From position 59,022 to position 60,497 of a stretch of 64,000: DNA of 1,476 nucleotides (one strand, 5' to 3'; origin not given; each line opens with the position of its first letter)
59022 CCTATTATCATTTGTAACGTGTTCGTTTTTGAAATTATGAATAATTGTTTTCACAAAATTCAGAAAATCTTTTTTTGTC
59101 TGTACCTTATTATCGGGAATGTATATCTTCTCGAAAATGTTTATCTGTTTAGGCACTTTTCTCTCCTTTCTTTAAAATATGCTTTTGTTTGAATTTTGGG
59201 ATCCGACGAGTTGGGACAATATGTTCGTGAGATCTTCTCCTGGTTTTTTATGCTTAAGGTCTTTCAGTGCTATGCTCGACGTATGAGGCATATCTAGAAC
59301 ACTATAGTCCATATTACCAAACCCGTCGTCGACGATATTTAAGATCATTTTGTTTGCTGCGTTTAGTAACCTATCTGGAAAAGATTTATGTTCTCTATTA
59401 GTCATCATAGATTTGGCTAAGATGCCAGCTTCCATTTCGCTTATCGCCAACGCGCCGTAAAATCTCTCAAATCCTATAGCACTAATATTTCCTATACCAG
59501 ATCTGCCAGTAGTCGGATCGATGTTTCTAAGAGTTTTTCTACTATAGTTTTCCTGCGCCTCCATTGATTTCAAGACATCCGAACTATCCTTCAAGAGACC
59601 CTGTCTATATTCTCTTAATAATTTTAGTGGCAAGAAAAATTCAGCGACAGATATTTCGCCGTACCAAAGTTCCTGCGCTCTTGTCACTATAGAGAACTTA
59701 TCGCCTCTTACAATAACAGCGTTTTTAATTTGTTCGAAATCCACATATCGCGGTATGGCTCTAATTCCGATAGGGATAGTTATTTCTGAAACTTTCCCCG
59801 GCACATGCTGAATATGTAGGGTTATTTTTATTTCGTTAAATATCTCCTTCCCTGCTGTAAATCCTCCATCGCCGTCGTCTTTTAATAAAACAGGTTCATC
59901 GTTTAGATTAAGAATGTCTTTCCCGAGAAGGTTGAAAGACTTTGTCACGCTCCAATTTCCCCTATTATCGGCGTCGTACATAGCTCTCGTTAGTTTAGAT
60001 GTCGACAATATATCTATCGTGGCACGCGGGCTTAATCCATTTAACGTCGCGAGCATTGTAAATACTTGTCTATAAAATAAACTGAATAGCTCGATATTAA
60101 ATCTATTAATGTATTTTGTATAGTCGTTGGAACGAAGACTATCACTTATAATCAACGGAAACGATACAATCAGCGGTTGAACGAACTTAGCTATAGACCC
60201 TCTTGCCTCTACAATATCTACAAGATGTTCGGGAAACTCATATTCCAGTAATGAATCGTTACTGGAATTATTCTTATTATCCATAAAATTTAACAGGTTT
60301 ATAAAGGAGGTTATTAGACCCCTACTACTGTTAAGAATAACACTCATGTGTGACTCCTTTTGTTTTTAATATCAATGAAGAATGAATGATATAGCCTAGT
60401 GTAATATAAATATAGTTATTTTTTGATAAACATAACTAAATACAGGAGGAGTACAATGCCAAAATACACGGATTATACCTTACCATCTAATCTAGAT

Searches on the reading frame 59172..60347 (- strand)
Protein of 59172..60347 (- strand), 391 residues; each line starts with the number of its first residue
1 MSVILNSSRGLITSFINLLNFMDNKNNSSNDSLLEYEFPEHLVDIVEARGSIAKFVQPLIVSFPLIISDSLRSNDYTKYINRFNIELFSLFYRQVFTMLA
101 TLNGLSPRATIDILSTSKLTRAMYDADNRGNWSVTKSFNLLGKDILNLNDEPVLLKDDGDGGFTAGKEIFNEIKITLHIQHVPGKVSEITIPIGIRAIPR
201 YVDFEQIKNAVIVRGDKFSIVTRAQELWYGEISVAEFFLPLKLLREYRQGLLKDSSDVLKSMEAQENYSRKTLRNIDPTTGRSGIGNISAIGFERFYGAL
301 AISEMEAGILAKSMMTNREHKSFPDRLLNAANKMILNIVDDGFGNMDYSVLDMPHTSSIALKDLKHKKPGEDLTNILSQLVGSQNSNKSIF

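Call 34: find_encoding_contigs(protein=window:59172-60347:-, flank=10000, max_places=4)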
Protein window:59172-60347:- (391 aa): 3 contigs read that carry it; 1 place shown.
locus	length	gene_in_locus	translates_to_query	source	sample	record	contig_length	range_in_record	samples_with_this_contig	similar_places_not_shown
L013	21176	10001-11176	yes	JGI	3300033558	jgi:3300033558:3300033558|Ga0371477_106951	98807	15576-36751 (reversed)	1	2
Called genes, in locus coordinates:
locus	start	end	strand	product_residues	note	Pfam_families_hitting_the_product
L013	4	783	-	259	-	-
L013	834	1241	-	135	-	-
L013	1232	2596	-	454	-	PF03104:DNA_pol_B_exo1 (faint)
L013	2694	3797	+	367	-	PF00270:DEAD (faint), PF22527:DEXQc_Suv3, PF00271:Helicase_C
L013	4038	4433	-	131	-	-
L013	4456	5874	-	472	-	-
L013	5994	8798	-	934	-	-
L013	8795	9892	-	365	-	PF23971:Phage_TTP_15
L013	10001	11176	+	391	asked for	-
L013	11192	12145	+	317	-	-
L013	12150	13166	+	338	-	-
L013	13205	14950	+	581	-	-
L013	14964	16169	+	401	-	-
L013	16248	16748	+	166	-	-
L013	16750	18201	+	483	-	-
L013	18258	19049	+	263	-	-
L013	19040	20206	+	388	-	PF24214:Phage_H_T_join_2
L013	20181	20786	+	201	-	-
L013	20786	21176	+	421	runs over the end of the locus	-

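Call 38: find_encoding_contigs(protein=L013:4-783:-, flank=10000, max_places=3)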
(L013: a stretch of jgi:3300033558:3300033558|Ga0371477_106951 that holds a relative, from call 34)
Protein L013:4-783:- (259 aa): 2 contigs read that carry it; 2 places shown.
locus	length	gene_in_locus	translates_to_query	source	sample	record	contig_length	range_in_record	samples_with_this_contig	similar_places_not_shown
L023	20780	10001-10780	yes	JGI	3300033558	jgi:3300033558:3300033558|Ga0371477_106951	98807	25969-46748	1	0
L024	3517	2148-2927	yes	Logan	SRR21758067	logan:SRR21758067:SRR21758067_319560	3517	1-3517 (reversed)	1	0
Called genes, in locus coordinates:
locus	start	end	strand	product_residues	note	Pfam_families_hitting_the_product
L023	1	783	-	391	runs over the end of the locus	-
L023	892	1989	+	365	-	PF23971:Phage_TTP_15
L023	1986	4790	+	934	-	-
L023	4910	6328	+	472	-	-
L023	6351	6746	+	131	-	-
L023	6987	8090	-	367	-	PF00270:DEAD (faint), PF22527:DEXQc_Suv3, PF00271:Helicase_C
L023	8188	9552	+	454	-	PF03104:DNA_pol_B_exo1 (faint)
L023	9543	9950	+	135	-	-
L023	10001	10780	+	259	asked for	-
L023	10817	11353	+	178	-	-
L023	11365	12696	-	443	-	-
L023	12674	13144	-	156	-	-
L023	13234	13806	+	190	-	-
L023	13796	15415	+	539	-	-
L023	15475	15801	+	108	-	-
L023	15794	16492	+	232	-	-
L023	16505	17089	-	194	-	-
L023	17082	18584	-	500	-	PF00623:RNA_pol_Rpb1_2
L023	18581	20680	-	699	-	-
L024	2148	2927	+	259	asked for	-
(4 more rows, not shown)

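Call 44: find_encoding_contigs(protein=L023:18581-20680:-, flank=10000, max_places=2)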
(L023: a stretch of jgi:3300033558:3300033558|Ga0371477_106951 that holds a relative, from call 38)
Protein L023:18581-20680:- (699 aa): no gene with exactly this product is on record in the collection.

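Call 47: find_encoding_contigs(protein=L023:16505-17089:-, flank=10000, max_places=2)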
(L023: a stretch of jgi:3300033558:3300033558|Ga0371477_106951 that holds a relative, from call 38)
Protein L023:16505-17089:- (194 aa): 3 contigs read that carry it; 2 places shown.
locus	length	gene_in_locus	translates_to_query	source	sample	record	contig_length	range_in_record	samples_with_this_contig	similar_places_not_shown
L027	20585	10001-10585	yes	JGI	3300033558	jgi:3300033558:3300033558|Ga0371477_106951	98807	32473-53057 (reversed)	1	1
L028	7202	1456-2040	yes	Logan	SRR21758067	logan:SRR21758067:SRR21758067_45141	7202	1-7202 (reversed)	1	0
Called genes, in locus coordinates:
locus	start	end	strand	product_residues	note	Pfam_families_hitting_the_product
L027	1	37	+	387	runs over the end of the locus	-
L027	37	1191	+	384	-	-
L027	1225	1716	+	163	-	PF00075:RNase_H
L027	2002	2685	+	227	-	-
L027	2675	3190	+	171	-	-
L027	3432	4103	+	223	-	-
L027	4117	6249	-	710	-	PF20286:divDNApol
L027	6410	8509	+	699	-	-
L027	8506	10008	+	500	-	PF00623:RNA_pol_Rpb1_2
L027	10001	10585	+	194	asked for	-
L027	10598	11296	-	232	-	-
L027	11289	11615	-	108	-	-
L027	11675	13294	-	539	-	-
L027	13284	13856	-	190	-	-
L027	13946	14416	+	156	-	-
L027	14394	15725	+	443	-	-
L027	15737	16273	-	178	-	-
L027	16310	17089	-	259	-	-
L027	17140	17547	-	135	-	-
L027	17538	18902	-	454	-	PF03104:DNA_pol_B_exo1 (faint)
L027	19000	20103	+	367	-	PF00270:DEAD (faint), PF22527:DEXQc_Suv3, PF00271:Helicase_C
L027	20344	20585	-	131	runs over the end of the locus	-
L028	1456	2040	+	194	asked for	-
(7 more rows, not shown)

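Call 60: find_encoding_contigs(protein=L027:37-1191:+, flank=10000, max_places=2)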
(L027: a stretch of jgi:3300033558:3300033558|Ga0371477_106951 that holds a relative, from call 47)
Protein L027:37-1191:+ (384 aa): 2 contigs read that carry it; 1 place shown.
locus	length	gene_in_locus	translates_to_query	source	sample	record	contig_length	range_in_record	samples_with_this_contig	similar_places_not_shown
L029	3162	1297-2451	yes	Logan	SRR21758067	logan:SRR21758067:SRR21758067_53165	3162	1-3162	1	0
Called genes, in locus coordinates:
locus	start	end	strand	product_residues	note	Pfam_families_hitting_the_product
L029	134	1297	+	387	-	-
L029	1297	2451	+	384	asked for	-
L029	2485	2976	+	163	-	PF00075:RNase_H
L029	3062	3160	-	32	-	?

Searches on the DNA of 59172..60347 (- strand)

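Call 76: search_rna_families(source=L027, start=1600, end=3500, threshold=evalue, max_evalue=1)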
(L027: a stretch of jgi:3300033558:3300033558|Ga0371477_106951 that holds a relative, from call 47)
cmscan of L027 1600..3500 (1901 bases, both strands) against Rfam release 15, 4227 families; matches with E-value up to 1: 25.
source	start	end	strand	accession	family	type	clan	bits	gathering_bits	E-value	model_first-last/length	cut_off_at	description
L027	1862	1936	+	RF03669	mir-2767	Gene; miRNA;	-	37.4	69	2.8e-05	1-80/80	no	mir-2767 microRNA precursor family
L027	1821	1918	+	RF02450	ncr1175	Gene; sRNA;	-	32.4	60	0.0019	1-110/110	no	Bacillus sRNA ncr1175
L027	1873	1927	-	RF03664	MIR6288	Gene; miRNA;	-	30.9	74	0.0011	1-92/92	no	MIR6288 microRNA precursor family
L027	1882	1968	-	RF02450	ncr1175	Gene; sRNA;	-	29.5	60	0.0088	1-110/110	no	Bacillus sRNA ncr1175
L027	1874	1926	+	RF04205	MIR2606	Gene; miRNA;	-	28.4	139.7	0.14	1-165/165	no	MIR2606 microRNA precursor family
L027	1862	1936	-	RF04174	MIR4208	Gene; miRNA;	-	28.3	140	0.11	1-191/191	no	MIR4208 microRNA precursor family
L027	3348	3423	-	RF02029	sraA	Gene; sRNA;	-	27.9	56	0.11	1-95/95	no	sraA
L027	1872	1929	+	RF04174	MIR4208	Gene; miRNA;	-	26.4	140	0.28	1-191/191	no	MIR4208 microRNA precursor family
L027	1867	1932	-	RF03789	MIR5269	Gene; miRNA;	-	25.2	60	0.093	1-80/80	no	MIR5269 microRNA precursor family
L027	1874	1928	+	RF04130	MIR7996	Gene; miRNA;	-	24.5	119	0.14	1-190/190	no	MIR7996 microRNA precursor family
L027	1866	1933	-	RF04147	MIR6224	Gene; miRNA;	-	24.2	171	0.05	1-176/176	no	MIR6224 microRNA precursor family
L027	3323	3391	+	RF02029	sraA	Gene; sRNA;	-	24.1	56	0.74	1-95/95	no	sraA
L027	3350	3429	-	RF00116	C0465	Gene; sRNA;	-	23.8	40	0.19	1-78/78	no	C0465 RNA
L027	1873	1927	-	RF01005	MIR530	Gene; miRNA;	-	23.6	85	0.14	15-160/172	no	MIR530 microRNA precursor family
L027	1873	1929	+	RF03456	mir-724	Gene; miRNA;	-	23.1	83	0.11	1-60/60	no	mir-724 microRNA precursor family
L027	2696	2745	+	RF00932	mir-471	Gene; miRNA;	-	22.8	80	0.11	1-66/66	no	mir-471 microRNA precursor family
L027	3347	3392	-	RF04292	mir-379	Gene; miRNA;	CL00149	21.7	56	0.11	1-64/64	no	mir-379 microRNA precursor family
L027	1859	1920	+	RF02278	Betaproteobacteria_toxic_sRNA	Gene; sRNA;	-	20.1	50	0.45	1-64/64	no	Betaproteobacteria toxic small RNA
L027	1883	1913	+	RF02677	NsiR4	Gene; sRNA;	-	19.8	40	0.2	35-65/65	no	Nitrogen stress-induced RNA 4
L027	2101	2260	+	RF01446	S_pombe_snR95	Gene; snRNA; snoRNA; HACA-box;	-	19.3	60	0.65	1-222/222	no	small nucleolar RNA snR95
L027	1885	1953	-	RF00624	P9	Gene;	-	18.1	43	0.76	1-74/74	no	Pseudomonas sRNA P9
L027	3351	3423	-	RF02377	SurA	Gene; sRNA;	-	15.5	100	0.27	1-279/279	no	SurA sRNA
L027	3124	3191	+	RF02350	psRNA6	Gene; sRNA;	-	14.7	60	0.26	1-333/333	no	Nitrosomonas sRNA psRNA6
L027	3351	3403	-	RF02763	IsrM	Gene; sRNA;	-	13.3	376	0.68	1-329/329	no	IsrM sRNA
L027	3351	3413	-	RF01478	rli47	Gene; sRNA;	-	13.2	200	0.96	1-508/508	no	Listeria sRNA rli47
